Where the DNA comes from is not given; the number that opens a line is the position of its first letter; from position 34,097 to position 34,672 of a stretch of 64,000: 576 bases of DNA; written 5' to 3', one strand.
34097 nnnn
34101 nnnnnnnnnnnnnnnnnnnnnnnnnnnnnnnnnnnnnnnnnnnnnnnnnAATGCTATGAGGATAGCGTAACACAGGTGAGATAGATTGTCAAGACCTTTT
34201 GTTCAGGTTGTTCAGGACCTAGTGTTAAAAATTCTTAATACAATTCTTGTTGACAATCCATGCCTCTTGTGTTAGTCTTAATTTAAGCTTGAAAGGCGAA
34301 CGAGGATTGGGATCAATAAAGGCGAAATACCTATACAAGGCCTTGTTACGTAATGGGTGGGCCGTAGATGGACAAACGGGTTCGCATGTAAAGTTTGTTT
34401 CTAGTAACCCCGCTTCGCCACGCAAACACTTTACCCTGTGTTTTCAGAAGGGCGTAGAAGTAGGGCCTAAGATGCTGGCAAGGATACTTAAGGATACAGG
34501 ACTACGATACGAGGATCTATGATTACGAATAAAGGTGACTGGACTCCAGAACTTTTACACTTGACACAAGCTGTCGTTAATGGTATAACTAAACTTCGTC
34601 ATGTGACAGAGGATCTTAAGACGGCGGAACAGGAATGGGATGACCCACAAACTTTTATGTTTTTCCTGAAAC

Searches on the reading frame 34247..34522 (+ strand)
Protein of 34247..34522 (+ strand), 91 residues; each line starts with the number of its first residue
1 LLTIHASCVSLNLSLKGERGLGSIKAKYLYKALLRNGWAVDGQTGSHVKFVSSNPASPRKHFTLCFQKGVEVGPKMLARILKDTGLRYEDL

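Call 88: search_protein_families(library=pfam, proteins=[window:34247-34522:+], max_evalue=0.01)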
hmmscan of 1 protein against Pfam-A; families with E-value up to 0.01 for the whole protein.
window:34247-34522:+ (91 aa): 1 family
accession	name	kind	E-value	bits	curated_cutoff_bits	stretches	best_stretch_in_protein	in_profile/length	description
PF07927.17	HicA_toxin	-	1.2e-10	41.8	27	1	29-86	4-58/58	HicA toxin of bacterial toxin-antitoxin,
